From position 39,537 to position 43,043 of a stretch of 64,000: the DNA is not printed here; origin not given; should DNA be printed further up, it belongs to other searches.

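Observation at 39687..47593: Sigma-54 activator, sigma-54-type promoter, gdhA and two translationally coupled PEP/pyruvate-binding ATP-grasp paralogues: candidate uncharacterised sensory/modification module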

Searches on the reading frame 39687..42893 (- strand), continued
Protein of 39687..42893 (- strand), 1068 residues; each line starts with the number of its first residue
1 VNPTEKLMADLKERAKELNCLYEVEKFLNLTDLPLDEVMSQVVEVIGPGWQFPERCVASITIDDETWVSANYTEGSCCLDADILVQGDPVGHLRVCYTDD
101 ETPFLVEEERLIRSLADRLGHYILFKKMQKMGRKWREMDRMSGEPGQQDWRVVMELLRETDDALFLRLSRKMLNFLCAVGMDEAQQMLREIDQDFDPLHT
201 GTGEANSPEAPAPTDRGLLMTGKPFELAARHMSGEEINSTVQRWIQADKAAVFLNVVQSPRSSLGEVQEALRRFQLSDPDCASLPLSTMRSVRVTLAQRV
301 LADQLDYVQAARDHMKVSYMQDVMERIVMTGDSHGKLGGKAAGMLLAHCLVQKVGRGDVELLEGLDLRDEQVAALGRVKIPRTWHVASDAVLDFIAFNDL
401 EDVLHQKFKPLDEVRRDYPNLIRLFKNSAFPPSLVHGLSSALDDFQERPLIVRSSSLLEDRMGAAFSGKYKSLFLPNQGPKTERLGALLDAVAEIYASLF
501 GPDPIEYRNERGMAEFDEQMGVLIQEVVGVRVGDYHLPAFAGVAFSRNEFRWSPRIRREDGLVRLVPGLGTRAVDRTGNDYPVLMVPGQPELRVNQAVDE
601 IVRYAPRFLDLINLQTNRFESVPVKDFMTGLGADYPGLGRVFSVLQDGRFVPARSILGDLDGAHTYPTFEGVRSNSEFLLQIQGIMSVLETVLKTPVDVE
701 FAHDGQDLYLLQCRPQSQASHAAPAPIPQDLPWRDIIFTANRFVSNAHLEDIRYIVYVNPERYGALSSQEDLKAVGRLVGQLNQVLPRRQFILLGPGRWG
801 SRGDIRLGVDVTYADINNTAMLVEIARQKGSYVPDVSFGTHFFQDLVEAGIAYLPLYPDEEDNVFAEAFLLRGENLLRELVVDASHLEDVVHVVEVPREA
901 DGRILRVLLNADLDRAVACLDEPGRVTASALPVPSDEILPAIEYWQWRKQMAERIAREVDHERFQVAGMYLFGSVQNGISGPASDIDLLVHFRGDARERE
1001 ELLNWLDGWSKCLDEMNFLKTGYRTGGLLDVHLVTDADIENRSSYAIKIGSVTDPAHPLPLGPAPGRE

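Call 17: find_related_loci(query=window:39687-42893:-, collection=genome_contigs, flank=10000)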
Query window:39687-42893:- (1068 aa) in genome_contigs; peptide patterns used: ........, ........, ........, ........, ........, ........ (x = any residue, [..] = any of these).
600 stretches matched a pattern (row limit reached: there are more); 590 encode a relative of the query (tblastn E <= 1e-3); the best 80 are kept; 80 distinct loci.
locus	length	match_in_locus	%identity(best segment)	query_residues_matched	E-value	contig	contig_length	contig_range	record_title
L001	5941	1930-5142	63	1-1061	0e+0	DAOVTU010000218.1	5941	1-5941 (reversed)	MAG TPA_asm: Candidatus Krumholzibacteriia bacterium isolate CSMAG_1661 CSMAG_1661_k141_887171_length_5941_cov_12.9079,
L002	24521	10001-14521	61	1-1062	0e+0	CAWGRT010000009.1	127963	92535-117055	MAG: Candidatus Krumholzibacteria bacterium isolate MFD05684.bin.2.24 genome assembly, contig: contig_29153, whole genom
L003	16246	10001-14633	54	7-1067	0e+0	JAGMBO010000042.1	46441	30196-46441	MAG: Candidatus Eisenbacteria bacterium isolate RS_16_23 ZL425.bin.23.fa_42, whole genome shotgun sequence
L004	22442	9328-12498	53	2-1066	0e+0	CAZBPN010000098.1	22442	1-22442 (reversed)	MAG TPA_asm: uncultured Rickettsiales bacterium isolate binchicken_co141_42 genome assembly, contig: NODE_10197_length_2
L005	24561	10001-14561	52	3-1064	0e+0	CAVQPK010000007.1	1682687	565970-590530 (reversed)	MAG: uncultured Acidobacteriota bacterium isolate MFD09964.bin.2.231 genome assembly, contig: contig_3872, whole genome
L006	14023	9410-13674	49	5-1061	0e+0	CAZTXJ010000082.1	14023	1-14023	MAG TPA_asm: uncultured Calditrichaceae bacterium isolate binchicken_co163_344 genome assembly, contig: NODE_6573_length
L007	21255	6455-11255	52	4-1064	0e+0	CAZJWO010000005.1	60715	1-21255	MAG TPA_asm: uncultured Fibrobacteraceae bacterium isolate binchicken_co43_63 genome assembly, contig: NODE_591_length_6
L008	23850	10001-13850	52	2-1062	0e+0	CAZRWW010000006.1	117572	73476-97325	MAG TPA_asm: uncultured bacterium isolate binchicken_co7_194 genome assembly, contig: NODE_279_length_117572_cov_7.72204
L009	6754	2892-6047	51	3-1062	0e+0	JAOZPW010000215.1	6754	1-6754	MAG: Thermoanaerobaculales bacterium isolate GMC4.metabat2.271 GMC4_20087_length_6754_cov_8.652187, whole genome shotgun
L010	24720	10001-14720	51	3-1063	0e+0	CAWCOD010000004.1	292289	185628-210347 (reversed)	MAG: uncultured Holophagae bacterium isolate MFD03804.bin.1.68 genome assembly, contig: contig_17611, whole genome shotg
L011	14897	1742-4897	50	4-1066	0e+0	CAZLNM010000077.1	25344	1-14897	MAG TPA_asm: uncultured Myxococcales bacterium isolate SRP278314_co2_58 genome assembly, contig: NODE_2623_length_25344_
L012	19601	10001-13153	50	4-1065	0e+0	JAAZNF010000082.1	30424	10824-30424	MAG: Myxococcales bacterium isolate AS27yjCOA_137 110423_AS27, whole genome shotgun sequence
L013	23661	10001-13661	51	5-1063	0e+0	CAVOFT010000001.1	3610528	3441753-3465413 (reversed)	MAG: uncultured bacterium isolate MFD09964.bin.1.74 genome assembly, contig: contig_1130, whole genome shotgun sequence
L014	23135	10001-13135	49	6-1061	0e+0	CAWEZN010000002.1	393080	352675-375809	MAG: uncultured candidate division Zixibacteria bacterium isolate MFD05942.bin.2.353 genome assembly, contig: contig_109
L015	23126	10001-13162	47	5-1066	0e+0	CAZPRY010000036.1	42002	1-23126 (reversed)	MAG TPA_asm: uncultured bacterium isolate SRP178699_co1_642 genome assembly, contig: NODE_861_length_42002_cov_9.292822,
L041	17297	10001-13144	49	4-1060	0e+0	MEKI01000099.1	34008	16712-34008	MAG: Acidobacteria bacterium RBG_13_68_16 RBG_13_scaffold_3722, whole genome shotgun sequence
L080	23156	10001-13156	49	4-1061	0e+0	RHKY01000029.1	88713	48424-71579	MAG: Acidobacteria bacterium isolate ACB1 N2_1.scaffold_206, whole genome shotgun sequence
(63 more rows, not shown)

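Call 40: predict_structure(alignment_id=A1)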
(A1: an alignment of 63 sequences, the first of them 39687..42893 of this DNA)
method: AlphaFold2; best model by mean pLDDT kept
length: 1068 residues; sequences in the alignment: 63
mean_pLDDT: 81.4   pTM: 0.67
mean pLDDT of the five models: 81.4, 80.0, 78.2, 78.2, 77.9
residues with pLDDT >= 90: 361; 70-90: 521; 50-70: 122; < 50: 64
segments of 3 or more residues with pLDDT < 50: 141-146, 195-213, 461-468, 801-808, 928-940
pLDDT, mean of each block of 10 residues (from residue 1): 71 83 90 89 91 90 92 86 87 87 83 92 81 56 54 77 82 86 83 52 39 64 86 81 77 85 90 79 79 89 79 88 91 85 91 92 91 95 94 93 88 87 94 94 94 75 50 89 95 91 80 69 93 93 82 70 86 59 82 69 82 90 88 88 86 69 81 85 93 85 94 70 70 89 78 93 82 83 90 76 47 79 77 53 67 83 87 92 90 94 91 85 66 40 77 92 93 77 82 93 94 82 72 90 77 74 59
secondary structure, 60 per line:
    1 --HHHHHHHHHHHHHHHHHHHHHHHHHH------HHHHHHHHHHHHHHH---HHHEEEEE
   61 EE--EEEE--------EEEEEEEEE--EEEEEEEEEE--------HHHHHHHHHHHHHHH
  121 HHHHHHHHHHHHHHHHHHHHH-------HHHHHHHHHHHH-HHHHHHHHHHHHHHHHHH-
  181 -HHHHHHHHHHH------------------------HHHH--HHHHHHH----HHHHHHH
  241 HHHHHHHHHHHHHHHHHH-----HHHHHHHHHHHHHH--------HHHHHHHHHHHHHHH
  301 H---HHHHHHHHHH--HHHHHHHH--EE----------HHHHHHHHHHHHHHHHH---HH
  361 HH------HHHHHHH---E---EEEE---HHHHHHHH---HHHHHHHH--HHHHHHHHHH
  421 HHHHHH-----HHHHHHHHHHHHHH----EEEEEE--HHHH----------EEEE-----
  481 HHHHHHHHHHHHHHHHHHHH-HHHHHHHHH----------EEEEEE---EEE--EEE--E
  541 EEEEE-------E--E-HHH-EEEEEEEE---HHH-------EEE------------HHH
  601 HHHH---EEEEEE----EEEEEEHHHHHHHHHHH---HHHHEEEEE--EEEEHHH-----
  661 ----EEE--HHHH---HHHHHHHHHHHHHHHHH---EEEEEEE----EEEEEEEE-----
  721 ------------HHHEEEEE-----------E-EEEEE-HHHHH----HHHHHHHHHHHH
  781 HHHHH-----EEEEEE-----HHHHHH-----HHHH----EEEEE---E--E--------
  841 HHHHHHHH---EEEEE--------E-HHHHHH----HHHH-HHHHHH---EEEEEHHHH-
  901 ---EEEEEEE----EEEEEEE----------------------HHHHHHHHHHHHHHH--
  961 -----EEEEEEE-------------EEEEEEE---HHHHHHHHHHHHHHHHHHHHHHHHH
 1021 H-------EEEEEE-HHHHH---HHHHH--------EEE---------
elements in order (helices of 4 or more, strands of 3 or more residues): H3-28 H35-49 E56-62 E65-68 E77-85 E88-97 H106-141 H149-160 H162-179 H182-192 H217-220 H223-229 H234-258 H264-277 H286-301 H305-314 H317-324 H339-355 H359-362 H369-375 E383-386 H390-397 H401-408 H411-426 H432-445 E450-455 H458-461 E472-475 H481-500 H502-510 E521-526 E530-532 E535-537 E540-545 E562-569 E583-585 H598-604 E608-613 E618-623 H624-634 H638-641 E642-646 E649-652 E665-667 H670-673 H677-693 E697-703 E708-715 E736-740 E754-758 H760-764 H769-785 E791-796 H802-807 H813-816 E821-825 H841-848 E852-856 H867-872 H877-880 H882-887 E891-895 H896-899 E904-910 E915-921 H944-958 E966-972 E986-992 H996-1021 E1029-1034 H1036-1040 H1044-1048 E1057-1059

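Call 44: fold_search(model_id=the predicted structure, library=pdb)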
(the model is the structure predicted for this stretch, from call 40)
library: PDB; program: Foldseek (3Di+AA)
matches with E <= 10: 610; with E <= 0.001: 25
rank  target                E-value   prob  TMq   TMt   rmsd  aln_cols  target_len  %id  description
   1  5hv3                  2.9e-12  1.00  0.20  0.25  12.7       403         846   17  Rifampin phosphotransferase G527Y mutant in complex with AMPPNP from Listeria monocytogenes (released 2016-03-30)
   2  5hv1                  5.4e-12  1.00  0.24  0.29   9.7       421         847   16  Rifampin phosphotransferase in complex with AMPPNP and rifampin from Listeria monocytogenes (released 2016-03-30)
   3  2ols                  6.1e-11  1.00  0.21  0.30  12.1       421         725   17  The crystal structure of the phosphoenolpyruvate synthase from Neisseria meningitidis (released 2007-02-20)
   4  5hv6_B                9.2e-11  1.00  0.22  0.71   5.5       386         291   15  The ATP binding domain of rifampin phosphotransferase from Listeria monocytogenes (released 2016-03-30)
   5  5hv2                  1.3e-10  1.00  0.20  0.25  12.2       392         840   17  Rifampin phosphotransferase G527Y mutant from Listeria monocytogenes (released 2016-03-30)
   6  9goj                  3.0e-10  1.00  0.17  0.46  13.1       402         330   18  Crystal structure of HpeI from Rhodococcus rhodochrous GD02 (released 2025-05-21)
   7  5hv6_A                4.8e-10  1.00  0.19  0.58  10.8       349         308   17  The ATP binding domain of rifampin phosphotransferase from Listeria monocytogenes (released 2016-03-30)
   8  5fbs                  1.1e-09  1.00  0.19  0.25  16.0       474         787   14  Crystal structure of rifampin phosphotransferase RPH-Lm from Listeria monocytogenes in complex with ADP and magnesium (released 2016-01-13)
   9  2x0s                  8.3e-07  1.00  0.16  0.18  15.5       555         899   13  3.0 A RESOLUTION CRYSTAL STRUCTURE OF GLYCOSOMAL PYRUVATE PHOSPHATE DIKINASE FROM TRYPANOSOMA BRUCEI (released 2009-12-29)
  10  1dik                  1.1e-06  1.00  0.21  0.25  10.7       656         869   11  PYRUVATE PHOSPHATE DIKINASE (released 1996-04-03)
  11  1kbl                  2.5e-06  1.00  0.22  0.26  11.4       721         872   11  PYRUVATE PHOSPHATE DIKINASE (released 2002-01-30)
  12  5jvl_A                2.5e-06  1.00  0.18  0.22  15.2       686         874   11  C4-type pyruvate phospate dikinase: nucleotide binding domain with bound ATP analogue (released 2017-04-05)
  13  2r82                  3.2e-06  1.00  0.14  0.17  18.1       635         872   10  Pyruvate phosphate dikinase (PPDK) triple mutant R219E/E271R/S262D adapts a second conformational state (released 2008-01-01)
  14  5lu4_A                3.2e-06  1.00  0.17  0.20  22.6       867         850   11  C4-type pyruvate phosphate dikinase: conformational intermediate of central domain in the swiveling mechanism (released 2017-05-24)
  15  5jvj_A                3.5e-06  1.00  0.15  0.17  18.8       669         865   11  C4-type pyruvate phosphate dikinase: different conformational states of the nucleotide binding domain in the dimer (released 2017-04-05)
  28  4g3k_A                2.0e-02  1.00  0.10  0.64   3.2       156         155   16  Crystal structure of a. aeolicus nlh1 gaf domain in an inactive state (released 2013-05-29)
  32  4g3k_B                4.6e-02  1.00  0.10  0.64   4.2       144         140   17  Crystal structure of a. aeolicus nlh1 gaf domain in an inactive state (released 2013-05-29)
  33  8xeh_E                5.3e-02  0.97  0.06  0.44   4.8        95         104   19  Crystal structure of HEPN-MNT complex (released 2024-12-18)
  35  8jrc_A                6.2e-02  1.00  0.09  0.48   6.1       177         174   16  Crystal structure of the GAF domain of the transcriptional activator NifA (released 2024-06-19)
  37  8jrc_B                8.9e-02  1.00  0.09  0.48   5.9       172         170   16  Crystal structure of the GAF domain of the transcriptional activator NifA (released 2024-06-19)
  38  2rff                  8.9e-02  0.95  0.07  0.47   8.6       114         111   17  Crystal structure of a putative nucleotidyltransferase (NP_343093.1) from Sulfolobus solfataricus at 1.40 A resolution (released 2007-10-16)
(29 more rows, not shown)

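Call 58: search_protein_families(library=pfam, proteins=[L080:14101-17070:-, L080:17139-18500:-, L010:2654-5680:+, L010:5950-7287:+, L010:7268-8056:+], max_evalue=0.001)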
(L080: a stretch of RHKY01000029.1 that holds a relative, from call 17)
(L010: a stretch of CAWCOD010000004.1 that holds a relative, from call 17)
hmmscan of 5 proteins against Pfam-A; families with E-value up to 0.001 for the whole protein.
L080:14101-17070:- (989 aa): 2 families
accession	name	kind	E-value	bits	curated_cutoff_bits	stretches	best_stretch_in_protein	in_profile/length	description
PF01326.24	PPDK_N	-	1e-35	124.1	27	1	431-806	3-314/328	Pyruvate phosphate dikinase, AMP/ATP-binding domain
PF00072.30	Response_reg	-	1.1e-05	25.9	30.2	0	39-115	4-76/111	Response regulator receiver domain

L080:17139-18500:- (453 aa): 2 families
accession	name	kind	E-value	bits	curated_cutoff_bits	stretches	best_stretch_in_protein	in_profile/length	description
PF00208.27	ELFV_dehydrog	-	4.1e-84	282.5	23.4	1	200-451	1-241/241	Glutamate/Leucine/Phenylalanine/Valine dehydrogenase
PF02812.23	ELFV_dehydrog_N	-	5.1e-51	172.2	25.3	1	55-183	1-129/129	Glu/Leu/Phe/Val dehydrogenase, dimerisation domain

L010:2654-5680:+ (1008 aa): 3 families
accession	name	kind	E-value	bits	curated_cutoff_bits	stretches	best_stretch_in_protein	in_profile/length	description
PF01326.24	PPDK_N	-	1.4e-33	117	27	1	451-823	3-314/328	Pyruvate phosphate dikinase, AMP/ATP-binding domain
PF00072.30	Response_reg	-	2.2e-06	28.2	30.2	0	83-154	25-95/111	Response regulator receiver domain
PF19027.5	DUF5752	-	8.4e-06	25.7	23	1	351-427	18-108/208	Family of unknown function (DUF5752)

L010:5950-7287:+ (445 aa): 2 families
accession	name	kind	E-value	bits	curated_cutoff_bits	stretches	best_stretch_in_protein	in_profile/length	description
PF00208.27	ELFV_dehydrog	-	1e-90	304.1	23.4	1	198-443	1-241/241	Glutamate/Leucine/Phenylalanine/Valine dehydrogenase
PF02812.23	ELFV_dehydrog_N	-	1.9e-51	173.6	25.3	1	53-180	1-128/129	Glu/Leu/Phe/Val dehydrogenase, dimerisation domain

L010:7268-8056:+ (262 aa): 0 families

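Call 107: search_protein_families(library=padloc, proteins=[window:39687-42893:-], max_evalue=0.01)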
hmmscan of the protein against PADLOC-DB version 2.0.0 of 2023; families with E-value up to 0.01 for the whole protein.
window:39687-42893:- (1068 aa): 5 families
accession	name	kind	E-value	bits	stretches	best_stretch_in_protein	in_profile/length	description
PDLC04902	PDC-S09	-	1.7e-07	29.5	1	961-1003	16-58/97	-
PDLC04906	PDC-S09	-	5.2e-07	28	1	961-998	19-56/98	-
PDLC04904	PDC-S09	-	5.5e-06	24.5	1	962-1000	21-58/104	-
PDLC04905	PDC-S09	-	1.7e-05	23.1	1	961-998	16-54/101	-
PDLC04907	PDC-S09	-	0.0013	16.9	1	958-998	19-59/114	-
